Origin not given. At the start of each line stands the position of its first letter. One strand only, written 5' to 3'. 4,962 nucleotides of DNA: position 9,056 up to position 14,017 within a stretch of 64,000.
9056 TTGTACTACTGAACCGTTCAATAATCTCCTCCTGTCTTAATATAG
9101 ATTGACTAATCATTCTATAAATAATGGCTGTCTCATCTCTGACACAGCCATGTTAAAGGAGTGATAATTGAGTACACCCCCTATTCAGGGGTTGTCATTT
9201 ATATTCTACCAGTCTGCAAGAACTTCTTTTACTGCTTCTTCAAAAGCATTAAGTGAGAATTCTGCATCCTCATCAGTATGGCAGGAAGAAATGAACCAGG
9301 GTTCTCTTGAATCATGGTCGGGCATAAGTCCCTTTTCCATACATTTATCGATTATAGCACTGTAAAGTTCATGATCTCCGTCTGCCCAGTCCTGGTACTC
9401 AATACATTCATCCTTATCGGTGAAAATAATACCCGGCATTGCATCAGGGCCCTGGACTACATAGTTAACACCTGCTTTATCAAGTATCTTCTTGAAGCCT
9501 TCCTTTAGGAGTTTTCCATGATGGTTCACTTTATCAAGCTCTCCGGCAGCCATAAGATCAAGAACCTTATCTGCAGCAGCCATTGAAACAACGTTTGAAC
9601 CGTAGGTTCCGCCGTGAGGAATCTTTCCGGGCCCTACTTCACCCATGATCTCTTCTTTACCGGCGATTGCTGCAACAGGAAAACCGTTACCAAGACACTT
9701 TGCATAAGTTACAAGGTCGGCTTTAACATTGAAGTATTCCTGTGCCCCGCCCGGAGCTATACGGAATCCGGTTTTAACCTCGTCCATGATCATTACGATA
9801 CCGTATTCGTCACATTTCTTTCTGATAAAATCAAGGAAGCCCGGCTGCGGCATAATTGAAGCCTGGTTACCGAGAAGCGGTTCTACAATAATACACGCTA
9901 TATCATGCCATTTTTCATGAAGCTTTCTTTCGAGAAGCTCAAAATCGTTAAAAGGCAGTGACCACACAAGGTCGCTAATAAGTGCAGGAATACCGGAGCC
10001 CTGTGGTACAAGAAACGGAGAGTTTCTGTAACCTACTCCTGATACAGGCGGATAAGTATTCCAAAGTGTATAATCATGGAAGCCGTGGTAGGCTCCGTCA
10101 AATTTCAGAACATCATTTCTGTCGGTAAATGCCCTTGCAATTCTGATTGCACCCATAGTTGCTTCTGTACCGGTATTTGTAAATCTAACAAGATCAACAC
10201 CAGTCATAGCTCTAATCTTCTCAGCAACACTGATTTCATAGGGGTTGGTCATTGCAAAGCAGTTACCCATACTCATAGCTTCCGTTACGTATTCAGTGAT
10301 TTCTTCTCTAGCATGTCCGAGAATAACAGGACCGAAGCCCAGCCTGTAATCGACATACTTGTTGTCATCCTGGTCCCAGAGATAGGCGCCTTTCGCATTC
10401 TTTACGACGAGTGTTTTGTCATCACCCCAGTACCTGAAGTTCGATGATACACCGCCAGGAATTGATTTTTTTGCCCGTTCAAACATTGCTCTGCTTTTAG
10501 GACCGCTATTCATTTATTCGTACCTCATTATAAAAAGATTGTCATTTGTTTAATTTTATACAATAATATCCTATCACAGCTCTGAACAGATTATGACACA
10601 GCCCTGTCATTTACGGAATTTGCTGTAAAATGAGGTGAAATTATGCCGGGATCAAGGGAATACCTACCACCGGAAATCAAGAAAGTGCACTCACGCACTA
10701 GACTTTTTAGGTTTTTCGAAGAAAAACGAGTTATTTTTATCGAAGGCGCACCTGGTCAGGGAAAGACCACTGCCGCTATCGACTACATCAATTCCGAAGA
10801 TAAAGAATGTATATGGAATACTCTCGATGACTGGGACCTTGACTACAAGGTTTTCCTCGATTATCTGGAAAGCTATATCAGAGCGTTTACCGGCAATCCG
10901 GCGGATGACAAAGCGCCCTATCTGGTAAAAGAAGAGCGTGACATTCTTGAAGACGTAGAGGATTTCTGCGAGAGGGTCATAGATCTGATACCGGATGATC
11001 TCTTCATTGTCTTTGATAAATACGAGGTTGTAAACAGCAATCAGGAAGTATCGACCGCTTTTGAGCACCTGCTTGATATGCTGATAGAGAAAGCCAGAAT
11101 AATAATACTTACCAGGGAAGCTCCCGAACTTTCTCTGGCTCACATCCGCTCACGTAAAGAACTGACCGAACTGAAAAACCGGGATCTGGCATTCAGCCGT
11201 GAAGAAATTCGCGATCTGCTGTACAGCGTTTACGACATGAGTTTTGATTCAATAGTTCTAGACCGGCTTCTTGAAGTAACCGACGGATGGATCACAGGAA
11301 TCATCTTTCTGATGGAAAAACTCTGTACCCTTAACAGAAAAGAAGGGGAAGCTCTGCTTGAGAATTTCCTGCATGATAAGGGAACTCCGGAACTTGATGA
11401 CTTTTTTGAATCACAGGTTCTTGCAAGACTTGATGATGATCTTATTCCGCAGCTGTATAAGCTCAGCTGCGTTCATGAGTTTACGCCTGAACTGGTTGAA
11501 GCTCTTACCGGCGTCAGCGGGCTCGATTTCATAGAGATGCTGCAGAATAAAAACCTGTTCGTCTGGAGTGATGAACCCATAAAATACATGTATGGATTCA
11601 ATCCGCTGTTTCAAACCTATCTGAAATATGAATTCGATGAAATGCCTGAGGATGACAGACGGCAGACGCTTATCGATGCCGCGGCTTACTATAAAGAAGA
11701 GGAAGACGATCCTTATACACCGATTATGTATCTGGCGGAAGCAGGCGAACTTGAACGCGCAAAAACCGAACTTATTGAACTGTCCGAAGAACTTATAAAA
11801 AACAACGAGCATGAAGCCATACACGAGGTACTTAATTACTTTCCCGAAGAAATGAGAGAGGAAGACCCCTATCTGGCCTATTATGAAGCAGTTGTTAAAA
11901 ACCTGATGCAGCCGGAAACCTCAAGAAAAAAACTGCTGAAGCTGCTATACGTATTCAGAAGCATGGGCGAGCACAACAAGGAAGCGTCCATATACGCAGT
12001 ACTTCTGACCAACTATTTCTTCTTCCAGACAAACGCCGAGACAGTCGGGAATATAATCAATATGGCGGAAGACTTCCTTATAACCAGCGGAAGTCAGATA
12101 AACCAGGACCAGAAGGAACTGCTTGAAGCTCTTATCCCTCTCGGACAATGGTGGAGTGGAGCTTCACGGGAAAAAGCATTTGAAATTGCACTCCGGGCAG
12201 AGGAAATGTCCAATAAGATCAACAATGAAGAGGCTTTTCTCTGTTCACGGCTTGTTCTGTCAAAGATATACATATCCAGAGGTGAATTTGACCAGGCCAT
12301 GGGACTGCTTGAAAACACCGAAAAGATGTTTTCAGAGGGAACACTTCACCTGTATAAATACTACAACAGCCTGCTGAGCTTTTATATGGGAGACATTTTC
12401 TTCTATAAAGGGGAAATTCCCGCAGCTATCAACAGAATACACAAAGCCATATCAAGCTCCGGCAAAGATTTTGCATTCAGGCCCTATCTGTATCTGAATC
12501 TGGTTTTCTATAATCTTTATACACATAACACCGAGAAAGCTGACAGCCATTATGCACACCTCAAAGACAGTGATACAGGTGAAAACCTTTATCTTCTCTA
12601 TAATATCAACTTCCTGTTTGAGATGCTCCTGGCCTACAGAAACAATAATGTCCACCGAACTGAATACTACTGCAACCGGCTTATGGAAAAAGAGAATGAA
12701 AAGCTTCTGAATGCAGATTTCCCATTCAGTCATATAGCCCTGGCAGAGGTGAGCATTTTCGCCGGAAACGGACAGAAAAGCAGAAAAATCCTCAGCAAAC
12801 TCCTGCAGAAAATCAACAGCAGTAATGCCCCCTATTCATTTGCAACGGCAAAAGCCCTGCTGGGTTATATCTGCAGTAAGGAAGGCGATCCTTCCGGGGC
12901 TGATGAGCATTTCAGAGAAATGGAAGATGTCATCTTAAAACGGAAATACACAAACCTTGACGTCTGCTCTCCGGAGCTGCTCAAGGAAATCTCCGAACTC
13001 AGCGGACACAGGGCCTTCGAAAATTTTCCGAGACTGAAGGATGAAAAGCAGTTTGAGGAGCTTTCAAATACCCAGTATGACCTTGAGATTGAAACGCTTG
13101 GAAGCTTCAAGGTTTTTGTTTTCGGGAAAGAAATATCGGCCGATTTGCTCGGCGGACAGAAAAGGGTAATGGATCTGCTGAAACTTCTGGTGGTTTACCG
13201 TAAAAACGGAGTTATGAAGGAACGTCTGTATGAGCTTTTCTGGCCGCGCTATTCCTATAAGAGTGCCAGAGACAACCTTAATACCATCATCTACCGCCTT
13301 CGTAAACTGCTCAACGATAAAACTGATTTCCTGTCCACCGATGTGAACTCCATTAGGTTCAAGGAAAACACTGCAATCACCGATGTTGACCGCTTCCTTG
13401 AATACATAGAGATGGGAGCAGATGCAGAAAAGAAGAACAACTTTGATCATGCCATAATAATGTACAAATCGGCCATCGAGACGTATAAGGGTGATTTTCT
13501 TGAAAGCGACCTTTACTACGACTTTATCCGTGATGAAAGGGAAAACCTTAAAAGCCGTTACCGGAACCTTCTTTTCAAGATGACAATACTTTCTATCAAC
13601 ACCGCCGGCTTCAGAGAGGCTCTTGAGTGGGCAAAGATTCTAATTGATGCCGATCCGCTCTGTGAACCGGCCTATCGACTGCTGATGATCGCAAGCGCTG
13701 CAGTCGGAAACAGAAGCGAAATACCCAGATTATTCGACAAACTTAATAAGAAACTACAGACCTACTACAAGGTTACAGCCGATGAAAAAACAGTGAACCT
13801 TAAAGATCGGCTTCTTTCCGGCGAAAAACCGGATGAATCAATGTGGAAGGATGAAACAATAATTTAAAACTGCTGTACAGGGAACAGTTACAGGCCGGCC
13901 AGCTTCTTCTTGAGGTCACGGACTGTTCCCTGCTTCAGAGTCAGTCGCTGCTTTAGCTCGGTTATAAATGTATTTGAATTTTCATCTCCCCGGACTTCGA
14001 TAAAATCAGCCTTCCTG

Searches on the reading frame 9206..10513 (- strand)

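Call 97: search_protein_families(library=pfam, proteins=[window:9206-10513:-])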
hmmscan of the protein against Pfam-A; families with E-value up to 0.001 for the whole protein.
window:9206-10513:- (435 aa): 1 family
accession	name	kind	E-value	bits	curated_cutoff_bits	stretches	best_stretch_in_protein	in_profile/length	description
PF00202.27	Aminotran_3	-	5e-61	207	30.5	1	34-400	10-375/403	Aminotransferase class-III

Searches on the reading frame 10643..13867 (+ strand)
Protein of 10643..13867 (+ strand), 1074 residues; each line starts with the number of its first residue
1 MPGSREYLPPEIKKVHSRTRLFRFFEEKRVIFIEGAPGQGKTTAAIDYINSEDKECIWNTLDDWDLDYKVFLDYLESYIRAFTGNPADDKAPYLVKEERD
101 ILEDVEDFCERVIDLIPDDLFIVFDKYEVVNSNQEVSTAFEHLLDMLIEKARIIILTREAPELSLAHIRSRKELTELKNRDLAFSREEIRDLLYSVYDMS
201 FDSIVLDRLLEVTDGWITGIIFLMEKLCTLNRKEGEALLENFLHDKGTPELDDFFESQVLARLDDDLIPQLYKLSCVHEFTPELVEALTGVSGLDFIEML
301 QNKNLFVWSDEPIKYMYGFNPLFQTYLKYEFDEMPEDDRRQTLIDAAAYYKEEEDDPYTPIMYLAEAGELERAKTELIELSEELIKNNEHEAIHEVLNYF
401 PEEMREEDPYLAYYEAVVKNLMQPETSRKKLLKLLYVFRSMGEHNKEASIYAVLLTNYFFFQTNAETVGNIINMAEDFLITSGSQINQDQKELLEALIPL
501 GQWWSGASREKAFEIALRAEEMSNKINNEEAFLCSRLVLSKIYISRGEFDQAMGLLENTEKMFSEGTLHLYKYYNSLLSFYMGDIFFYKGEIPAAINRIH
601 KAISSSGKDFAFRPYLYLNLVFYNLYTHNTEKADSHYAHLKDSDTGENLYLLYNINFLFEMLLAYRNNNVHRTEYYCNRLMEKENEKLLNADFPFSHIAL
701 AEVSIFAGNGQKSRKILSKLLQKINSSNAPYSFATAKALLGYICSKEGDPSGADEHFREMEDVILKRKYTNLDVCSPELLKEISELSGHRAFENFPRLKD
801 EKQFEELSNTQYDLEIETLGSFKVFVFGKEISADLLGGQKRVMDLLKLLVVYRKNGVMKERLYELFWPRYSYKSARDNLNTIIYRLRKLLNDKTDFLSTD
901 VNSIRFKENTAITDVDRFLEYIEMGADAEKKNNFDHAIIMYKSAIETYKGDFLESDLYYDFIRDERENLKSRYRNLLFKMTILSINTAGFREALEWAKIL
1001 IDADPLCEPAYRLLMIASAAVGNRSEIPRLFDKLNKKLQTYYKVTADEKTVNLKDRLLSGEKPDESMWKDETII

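Call 97: search_protein_families(library=pfam, proteins=[window:10643-13867:+])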
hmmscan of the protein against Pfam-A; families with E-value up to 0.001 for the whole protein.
window:10643-13867:+ (1074 aa): 4 families
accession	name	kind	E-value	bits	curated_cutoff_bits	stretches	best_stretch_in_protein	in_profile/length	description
PF03704.23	BTAD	-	3.3e-12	47.4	22.1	1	913-1058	1-146/146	Bacterial transcriptional activator domain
PF00486.34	Trans_reg_C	-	1.5e-05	25.4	26.2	1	840-895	8-65/77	Transcriptional regulatory protein, C terminal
PF07719.23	TPR_2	-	0.00012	22.4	27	0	921-949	4-32/34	Tetratricopeptide repeat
PF13424.12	TPR_12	-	0.00029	21.4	30.1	0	699-759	8-70/77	Tetratricopeptide repeat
